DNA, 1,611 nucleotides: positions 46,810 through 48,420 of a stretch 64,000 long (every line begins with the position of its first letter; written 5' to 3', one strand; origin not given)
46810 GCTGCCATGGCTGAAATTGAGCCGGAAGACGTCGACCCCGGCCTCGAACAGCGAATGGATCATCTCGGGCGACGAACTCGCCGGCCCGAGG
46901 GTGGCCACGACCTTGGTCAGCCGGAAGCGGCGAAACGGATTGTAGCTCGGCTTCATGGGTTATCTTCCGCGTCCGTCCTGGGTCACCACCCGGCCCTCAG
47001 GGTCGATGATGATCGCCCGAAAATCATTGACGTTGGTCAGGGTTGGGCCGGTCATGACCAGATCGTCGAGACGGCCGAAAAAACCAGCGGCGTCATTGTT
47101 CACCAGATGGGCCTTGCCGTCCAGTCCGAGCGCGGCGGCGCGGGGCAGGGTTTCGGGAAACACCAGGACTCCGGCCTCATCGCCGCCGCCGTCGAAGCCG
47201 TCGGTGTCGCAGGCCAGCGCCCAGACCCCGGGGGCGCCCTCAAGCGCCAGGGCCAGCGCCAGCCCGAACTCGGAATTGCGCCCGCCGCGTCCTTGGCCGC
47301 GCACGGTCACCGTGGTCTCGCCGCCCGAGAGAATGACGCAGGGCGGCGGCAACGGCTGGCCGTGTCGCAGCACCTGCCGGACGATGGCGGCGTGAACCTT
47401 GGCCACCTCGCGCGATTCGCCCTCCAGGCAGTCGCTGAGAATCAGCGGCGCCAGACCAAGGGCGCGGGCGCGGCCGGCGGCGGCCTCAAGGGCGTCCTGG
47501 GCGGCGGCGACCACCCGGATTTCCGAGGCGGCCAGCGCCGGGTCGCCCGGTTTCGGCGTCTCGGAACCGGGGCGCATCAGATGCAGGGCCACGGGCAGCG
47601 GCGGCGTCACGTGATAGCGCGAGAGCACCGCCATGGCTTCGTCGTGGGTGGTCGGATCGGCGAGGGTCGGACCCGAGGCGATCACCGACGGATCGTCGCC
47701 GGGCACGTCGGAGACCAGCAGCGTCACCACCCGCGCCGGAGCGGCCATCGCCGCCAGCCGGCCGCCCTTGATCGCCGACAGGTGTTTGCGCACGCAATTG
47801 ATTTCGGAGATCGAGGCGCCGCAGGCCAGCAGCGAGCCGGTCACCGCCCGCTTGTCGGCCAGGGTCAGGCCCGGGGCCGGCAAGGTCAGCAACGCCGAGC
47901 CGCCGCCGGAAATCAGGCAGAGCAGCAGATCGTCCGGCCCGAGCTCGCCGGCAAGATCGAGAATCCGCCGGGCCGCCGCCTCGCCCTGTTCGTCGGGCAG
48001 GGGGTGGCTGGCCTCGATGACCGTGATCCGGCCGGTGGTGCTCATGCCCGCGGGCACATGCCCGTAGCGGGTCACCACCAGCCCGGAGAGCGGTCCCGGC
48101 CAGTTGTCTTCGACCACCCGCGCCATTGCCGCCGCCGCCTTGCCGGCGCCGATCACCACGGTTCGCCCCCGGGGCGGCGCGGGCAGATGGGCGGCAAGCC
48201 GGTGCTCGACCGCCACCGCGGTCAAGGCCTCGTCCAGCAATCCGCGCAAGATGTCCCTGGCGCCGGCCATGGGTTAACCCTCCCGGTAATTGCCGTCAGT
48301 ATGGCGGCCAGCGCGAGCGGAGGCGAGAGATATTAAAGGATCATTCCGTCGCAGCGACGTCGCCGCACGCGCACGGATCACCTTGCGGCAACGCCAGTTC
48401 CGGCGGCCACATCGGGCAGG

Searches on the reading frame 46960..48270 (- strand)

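Call 86: search_protein_families(library=pfam, proteins=[window:46960-48270:-], max_evalue=0.00001)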
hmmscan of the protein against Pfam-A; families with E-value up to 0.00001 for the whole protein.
window:46960-48270:- (436 aa): 2 families
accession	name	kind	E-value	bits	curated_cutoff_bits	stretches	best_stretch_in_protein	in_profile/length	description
PF13660.11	DUF4147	-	2.2e-83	279.8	23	1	8-227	2-227/234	Domain of unknown function (DUF4147)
PF05161.18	MOFRL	-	6.2e-34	116.8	28.3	1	311-416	1-106/106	MOFRL family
